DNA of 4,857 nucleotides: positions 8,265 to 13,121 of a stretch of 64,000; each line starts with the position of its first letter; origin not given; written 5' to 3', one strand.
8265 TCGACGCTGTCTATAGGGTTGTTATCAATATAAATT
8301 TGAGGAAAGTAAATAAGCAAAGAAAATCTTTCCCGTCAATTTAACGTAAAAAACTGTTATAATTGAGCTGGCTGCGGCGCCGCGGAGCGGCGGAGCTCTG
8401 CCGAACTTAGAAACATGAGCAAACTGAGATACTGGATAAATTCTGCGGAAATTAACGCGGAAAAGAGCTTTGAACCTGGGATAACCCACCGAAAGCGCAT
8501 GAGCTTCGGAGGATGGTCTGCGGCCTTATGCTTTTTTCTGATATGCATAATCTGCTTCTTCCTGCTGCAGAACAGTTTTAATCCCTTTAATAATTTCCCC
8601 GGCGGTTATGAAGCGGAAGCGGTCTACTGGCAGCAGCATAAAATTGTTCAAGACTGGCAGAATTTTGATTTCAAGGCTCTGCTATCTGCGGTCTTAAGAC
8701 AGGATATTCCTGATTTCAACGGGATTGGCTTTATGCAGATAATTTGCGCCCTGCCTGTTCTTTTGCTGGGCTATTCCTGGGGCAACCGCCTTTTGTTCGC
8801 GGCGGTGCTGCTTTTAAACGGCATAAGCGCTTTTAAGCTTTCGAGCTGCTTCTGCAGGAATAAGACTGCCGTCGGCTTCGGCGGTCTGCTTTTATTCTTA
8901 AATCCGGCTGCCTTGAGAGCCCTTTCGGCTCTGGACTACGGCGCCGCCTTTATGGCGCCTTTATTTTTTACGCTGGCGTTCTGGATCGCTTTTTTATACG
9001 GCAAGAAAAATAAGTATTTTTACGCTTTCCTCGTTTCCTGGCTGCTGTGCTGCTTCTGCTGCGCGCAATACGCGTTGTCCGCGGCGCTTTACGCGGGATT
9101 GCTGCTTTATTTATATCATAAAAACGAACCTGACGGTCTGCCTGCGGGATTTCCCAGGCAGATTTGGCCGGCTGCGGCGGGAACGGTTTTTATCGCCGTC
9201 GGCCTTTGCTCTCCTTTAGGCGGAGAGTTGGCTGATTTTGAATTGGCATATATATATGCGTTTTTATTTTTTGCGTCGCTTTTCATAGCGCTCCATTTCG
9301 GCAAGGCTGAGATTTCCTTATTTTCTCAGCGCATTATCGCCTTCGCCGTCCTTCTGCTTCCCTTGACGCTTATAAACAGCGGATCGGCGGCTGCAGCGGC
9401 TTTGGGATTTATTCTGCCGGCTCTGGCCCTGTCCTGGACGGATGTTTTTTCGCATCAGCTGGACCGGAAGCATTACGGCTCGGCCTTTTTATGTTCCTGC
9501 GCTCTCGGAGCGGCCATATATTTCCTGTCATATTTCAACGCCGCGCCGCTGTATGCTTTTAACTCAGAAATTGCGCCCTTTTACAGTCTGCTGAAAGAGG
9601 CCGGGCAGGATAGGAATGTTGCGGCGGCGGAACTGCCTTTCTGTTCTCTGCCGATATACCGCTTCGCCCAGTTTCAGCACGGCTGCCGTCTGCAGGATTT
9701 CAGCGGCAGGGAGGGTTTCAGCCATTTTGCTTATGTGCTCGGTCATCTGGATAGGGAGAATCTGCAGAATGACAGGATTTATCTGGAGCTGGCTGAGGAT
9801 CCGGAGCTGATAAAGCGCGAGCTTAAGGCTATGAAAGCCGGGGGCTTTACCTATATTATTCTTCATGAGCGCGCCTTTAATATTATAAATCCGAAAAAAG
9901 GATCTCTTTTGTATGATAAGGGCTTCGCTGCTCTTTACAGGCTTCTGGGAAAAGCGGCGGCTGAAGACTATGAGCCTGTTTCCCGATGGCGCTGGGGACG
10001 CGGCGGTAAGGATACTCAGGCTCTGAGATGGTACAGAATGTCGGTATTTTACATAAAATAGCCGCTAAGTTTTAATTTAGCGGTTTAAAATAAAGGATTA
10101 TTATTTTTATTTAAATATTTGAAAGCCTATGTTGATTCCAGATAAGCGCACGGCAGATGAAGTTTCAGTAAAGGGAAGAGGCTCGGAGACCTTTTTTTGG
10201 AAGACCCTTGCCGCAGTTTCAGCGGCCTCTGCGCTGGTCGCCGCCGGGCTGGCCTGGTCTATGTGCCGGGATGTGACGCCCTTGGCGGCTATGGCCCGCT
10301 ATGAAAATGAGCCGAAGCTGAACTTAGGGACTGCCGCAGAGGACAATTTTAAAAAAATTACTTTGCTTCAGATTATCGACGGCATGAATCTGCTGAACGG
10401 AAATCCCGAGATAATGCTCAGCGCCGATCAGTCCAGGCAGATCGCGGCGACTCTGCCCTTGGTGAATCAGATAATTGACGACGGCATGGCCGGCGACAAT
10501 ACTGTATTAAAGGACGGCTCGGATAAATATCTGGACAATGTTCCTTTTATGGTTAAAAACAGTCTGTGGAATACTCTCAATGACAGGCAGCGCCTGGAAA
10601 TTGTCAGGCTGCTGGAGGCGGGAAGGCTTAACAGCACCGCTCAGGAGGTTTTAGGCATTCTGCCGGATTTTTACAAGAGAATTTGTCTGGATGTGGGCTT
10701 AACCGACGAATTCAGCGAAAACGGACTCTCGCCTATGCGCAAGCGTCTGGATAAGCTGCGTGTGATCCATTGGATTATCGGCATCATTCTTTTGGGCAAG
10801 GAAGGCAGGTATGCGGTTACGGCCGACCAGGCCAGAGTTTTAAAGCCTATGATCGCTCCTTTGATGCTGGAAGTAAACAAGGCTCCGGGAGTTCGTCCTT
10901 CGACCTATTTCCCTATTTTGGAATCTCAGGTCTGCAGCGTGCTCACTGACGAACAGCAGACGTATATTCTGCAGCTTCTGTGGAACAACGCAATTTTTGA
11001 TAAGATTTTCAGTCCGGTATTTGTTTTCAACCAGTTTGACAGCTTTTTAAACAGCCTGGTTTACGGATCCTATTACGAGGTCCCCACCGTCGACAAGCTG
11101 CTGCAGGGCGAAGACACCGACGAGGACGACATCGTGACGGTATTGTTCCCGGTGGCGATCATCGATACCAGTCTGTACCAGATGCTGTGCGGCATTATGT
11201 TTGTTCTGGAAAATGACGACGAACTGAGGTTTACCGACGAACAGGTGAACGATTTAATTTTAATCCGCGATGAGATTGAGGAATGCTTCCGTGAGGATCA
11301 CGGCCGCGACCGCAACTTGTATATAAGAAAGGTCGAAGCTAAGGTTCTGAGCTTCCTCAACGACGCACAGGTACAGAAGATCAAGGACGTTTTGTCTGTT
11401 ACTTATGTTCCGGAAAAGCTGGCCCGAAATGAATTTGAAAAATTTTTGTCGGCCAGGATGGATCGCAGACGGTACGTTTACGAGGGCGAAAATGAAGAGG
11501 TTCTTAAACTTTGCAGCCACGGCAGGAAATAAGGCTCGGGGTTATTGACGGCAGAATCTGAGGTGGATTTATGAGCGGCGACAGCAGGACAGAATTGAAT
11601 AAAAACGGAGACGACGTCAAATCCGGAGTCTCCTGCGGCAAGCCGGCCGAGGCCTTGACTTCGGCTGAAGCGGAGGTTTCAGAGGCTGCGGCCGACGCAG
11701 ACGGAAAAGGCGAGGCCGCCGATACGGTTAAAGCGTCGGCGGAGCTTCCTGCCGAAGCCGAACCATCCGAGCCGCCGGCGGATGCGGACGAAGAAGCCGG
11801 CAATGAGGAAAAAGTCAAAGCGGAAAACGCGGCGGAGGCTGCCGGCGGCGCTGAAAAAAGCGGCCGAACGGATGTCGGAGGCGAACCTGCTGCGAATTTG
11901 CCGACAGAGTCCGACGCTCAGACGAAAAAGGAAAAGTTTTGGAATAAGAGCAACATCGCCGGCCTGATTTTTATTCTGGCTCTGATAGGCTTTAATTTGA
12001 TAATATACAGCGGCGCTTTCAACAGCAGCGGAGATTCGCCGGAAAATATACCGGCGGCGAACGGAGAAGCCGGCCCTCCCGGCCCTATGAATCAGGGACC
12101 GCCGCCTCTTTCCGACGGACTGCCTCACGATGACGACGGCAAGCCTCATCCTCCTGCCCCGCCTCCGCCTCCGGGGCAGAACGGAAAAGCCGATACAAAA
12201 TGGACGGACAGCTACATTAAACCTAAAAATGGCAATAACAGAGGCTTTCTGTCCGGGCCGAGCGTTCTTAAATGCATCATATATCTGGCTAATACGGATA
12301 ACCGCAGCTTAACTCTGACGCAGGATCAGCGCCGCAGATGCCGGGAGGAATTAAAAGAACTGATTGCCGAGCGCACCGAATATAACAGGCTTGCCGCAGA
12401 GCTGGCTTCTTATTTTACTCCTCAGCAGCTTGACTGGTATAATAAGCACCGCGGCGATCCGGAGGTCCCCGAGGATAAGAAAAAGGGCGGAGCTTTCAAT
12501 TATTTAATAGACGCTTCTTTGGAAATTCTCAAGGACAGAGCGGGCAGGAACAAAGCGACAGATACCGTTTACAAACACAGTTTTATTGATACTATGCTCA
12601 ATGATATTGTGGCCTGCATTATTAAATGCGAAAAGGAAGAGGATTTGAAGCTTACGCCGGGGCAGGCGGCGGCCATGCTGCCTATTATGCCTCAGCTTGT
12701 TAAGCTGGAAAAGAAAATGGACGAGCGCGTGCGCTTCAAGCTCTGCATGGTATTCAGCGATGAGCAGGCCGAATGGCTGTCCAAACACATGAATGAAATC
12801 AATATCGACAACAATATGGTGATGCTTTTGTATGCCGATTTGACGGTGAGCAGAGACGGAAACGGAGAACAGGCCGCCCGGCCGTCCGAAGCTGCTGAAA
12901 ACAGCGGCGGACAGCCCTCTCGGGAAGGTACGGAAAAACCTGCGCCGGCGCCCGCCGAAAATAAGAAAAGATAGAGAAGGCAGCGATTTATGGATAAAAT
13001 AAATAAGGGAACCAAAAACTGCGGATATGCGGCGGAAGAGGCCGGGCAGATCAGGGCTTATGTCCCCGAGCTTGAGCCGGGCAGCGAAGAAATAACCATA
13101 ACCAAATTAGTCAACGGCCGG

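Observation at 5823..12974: Duplicated gene pairs next to the flagellar rod/MS-ring operon: two GT-C-like polytopic membrane proteins and two 467-aa LTXXQ-repeat proteins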

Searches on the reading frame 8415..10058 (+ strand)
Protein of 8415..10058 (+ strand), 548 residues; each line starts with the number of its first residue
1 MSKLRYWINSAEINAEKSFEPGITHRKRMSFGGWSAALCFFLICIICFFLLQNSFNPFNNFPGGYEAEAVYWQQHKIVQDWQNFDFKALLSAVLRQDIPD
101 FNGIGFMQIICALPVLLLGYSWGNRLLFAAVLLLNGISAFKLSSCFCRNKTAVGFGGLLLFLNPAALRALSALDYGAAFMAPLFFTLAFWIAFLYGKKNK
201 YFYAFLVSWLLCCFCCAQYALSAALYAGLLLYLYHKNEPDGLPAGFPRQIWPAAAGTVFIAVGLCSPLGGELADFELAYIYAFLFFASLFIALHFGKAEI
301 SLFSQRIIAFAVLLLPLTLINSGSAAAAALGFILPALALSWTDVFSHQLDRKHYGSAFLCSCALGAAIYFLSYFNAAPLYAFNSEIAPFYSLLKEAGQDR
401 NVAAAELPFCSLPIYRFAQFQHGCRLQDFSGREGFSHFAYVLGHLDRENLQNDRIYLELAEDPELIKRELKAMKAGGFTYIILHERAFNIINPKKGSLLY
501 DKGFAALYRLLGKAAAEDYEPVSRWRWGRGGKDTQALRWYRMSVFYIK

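Call 6: search_protein_families(library=pfam, proteins=[window:8415-10058:+], max_evalue=1)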
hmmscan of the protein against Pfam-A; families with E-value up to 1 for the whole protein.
window:8415-10058:+ (548 aa): 0 families

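Call 7: search_protein_families(library=ncbifam, proteins=[window:8415-10058:+], max_evalue=0.1)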
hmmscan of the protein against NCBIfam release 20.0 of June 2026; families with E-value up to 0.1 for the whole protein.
window:8415-10058:+ (548 aa): 0 families

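Call 16: search_protein_representatives(protein=window:8415-10058:+)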
Query: 548 residues. Proteins with E-value up to 0.001 (for the whole library): 8; up to 1e-10: 4; up to 1e-30: 1. The best 8 are listed.
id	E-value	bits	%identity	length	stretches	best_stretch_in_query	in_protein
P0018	8.0e-42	160.3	99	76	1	473-548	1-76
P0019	1.2e-25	106.9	31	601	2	102-547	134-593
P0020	2.5e-24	102.5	27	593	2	115-547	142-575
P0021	1.2e-20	90.4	26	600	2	114-547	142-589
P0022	7.3e-10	54.8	36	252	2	474-547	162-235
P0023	2.8e-05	39.7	34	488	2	448-546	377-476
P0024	1.7e-04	37.0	35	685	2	475-546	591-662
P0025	5.8e-04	35.3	30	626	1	362-546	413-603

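Call 22: search_solved_structures(query=A2, max_evalue=10)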
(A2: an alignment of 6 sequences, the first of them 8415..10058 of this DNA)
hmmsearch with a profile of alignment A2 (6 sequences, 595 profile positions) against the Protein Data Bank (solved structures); distinct sequences matched with E-value up to 10: 11.
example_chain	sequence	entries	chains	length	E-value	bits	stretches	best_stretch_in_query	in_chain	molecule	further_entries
9vsa_A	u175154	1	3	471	0.029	16.1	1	307-410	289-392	Vacuolar cation/proton exchanger 1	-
9vsc_A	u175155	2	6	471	0.029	16.1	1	307-410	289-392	Vacuolar cation/proton exchanger 1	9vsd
4y3u_B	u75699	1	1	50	0.19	13.4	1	1-49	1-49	Cardiac phospholamban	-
2kyv_A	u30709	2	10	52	0.22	13.1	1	1-50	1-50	Phospholamban | Cardiac phospholamban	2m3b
1fjk_A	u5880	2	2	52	0.25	13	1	1-50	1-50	CARDIAC PHOSPHOLAMBAN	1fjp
1zll_A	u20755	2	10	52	0.27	12.9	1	1-50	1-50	Cardiac phospholamban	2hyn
6tsl_AAA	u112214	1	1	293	0.68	11.6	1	60-127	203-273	Agglutinin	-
6tsm_AAA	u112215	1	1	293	0.92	11.1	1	60-127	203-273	Agglutinin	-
5mu9_A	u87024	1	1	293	1.1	10.9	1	60-127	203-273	Agglutinin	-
2iho_A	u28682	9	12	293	1.1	10.9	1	60-127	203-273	Lectin | Agglutinin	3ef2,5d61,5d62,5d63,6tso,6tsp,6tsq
6yh0_AAA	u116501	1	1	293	1.5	10.5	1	60-127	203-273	Agglutinin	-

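Call 24: search_protein_families(library=pfam, alignment_id=A2, max_evalue=0.1)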
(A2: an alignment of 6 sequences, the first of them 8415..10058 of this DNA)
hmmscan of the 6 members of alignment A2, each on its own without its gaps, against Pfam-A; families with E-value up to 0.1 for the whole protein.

A. member 1, window:8415-10058:+ (548 aa): 0 families

B. families by the number of members that match (of 6 scanned): 0 families

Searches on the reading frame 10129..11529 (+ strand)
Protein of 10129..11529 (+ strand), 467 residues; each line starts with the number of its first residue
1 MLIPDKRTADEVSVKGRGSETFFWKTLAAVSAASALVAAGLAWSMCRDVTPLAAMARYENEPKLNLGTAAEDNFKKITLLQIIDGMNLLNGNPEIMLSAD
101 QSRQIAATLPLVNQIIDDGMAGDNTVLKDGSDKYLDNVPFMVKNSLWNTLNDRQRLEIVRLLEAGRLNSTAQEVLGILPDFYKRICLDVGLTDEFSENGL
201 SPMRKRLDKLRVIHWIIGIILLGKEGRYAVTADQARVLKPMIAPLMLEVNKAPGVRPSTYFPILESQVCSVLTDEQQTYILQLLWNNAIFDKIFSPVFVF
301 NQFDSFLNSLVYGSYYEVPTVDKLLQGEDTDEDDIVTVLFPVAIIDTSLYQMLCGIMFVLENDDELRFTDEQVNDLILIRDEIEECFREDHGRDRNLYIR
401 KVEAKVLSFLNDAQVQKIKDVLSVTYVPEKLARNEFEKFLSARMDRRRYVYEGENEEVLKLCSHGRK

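Call 6: search_protein_families(library=pfam, proteins=[window:10129-11529:+], max_evalue=1)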
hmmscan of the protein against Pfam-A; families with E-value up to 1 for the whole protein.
window:10129-11529:+ (467 aa): 0 families

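Call 7: search_protein_families(library=ncbifam, proteins=[window:10129-11529:+], max_evalue=0.1)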
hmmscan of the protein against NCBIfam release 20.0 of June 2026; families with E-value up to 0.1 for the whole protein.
window:10129-11529:+ (467 aa): 0 families

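Call 12: find_homologous_proteins(query=window:10129-11529:+)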
Query window:10129-11529:+ (467 aa): 2 proteins with E <= 0.001 among 8000 candidates.
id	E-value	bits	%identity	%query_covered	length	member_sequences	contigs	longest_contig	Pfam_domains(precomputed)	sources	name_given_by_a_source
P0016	1.7e-282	955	91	100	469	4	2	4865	-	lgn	-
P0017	2.8e-265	898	85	100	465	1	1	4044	-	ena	-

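Call 43: search_solved_structures(query=A6, max_evalue=10)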
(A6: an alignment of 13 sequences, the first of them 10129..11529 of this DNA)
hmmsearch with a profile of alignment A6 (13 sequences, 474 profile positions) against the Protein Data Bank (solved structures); distinct sequences matched with E-value up to 10: 1.
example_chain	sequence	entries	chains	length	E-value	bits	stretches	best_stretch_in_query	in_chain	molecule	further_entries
2m0n_A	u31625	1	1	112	0.28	12.9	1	409-462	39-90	Putative uncharacterized protein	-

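Call 52: search_protein_families(library=pfam, alignment_id=A6, max_evalue=1)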
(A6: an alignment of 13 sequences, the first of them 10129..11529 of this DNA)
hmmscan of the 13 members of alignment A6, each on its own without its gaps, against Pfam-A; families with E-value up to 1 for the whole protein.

A. member 1, window:10129-11529:+ (467 aa): 0 families

B. families by the number of members that match (of 13 scanned): 7 families
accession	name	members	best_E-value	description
PF13788.11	DUF4180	2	0.048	Domain of unknown function (DUF4180)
PF01468.23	GA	1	0.1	GA module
PF13034.12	DUF3895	1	0.14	Protein of unknown function (DUF3895)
PF20212.3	DUF6572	1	0.18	Family of unknown function (DUF6572)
PF18052.6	Rx_N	1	0.26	Rx N-terminal domain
PF24429.1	CSLinker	1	0.33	CSLinker motif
PF12046.13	CCB1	1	0.56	Cofactor assembly of complex C subunit B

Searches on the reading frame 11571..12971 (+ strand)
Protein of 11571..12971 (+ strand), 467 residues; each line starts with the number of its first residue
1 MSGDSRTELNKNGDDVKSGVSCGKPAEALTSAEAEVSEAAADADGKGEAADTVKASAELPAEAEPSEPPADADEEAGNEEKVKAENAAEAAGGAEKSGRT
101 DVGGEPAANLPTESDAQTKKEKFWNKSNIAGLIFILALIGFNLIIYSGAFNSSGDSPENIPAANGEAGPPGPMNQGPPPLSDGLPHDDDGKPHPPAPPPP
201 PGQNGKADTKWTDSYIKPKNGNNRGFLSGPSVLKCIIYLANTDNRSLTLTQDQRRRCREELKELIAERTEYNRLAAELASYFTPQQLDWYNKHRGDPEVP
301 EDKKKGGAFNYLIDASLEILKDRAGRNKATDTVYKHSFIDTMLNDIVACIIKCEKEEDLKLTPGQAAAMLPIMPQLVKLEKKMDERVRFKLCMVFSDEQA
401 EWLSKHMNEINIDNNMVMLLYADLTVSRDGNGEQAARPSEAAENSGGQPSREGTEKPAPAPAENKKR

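Call 6: search_protein_families(library=pfam, proteins=[window:11571-12971:+], max_evalue=1)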
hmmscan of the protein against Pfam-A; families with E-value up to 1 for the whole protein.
window:11571-12971:+ (467 aa): 3 families
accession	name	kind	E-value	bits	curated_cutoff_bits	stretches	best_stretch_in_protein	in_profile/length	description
PF20776.3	SLS1_N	-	0.025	15.6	24.4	1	263-305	20-62/97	SLS1 protein N-terminal domain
PF22812.1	CR_prot_dom_plant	-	0.035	15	34.1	1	192-237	5-53/71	Plant cysteine-rich protein domain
PF08788.16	NHR2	-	0.11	12.8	27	1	230-263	22-55/67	NHR2 domain like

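Call 7: search_protein_families(library=ncbifam, proteins=[window:11571-12971:+], max_evalue=0.1)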
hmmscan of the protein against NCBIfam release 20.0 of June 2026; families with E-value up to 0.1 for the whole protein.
window:11571-12971:+ (467 aa): 0 families

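Call 28: find_homologous_proteins(query=A4)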
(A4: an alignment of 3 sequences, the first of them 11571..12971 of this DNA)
Query A4 (3 sequences) (467 aa, profile of the alignment): 5 proteins with E <= 0.001 among 8000 candidates.
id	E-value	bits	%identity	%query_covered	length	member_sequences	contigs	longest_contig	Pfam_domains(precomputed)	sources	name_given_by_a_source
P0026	3.0e-185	634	30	64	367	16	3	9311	-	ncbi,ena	-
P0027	6.1e-176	603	100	100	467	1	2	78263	-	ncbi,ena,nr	ncbi:hypothetical protein IJT93_05895 [bacterium]|nr:hypothetical protein [bacterium]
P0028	1.2e-143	497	65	96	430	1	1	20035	-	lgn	-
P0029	8.5e-140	484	65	99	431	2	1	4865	-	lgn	-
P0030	3.7e-118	413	59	91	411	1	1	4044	-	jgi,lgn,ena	-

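Call 44: search_solved_structures(query=A7, max_evalue=10)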
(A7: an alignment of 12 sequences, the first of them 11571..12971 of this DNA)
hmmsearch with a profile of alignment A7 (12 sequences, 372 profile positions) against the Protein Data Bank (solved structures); distinct sequences matched with E-value up to 10: 1.
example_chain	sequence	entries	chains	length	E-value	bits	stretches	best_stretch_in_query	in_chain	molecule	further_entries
5tdg_A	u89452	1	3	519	1.4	11.2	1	181-238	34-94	Fusion glycoprotein F0,Fibritin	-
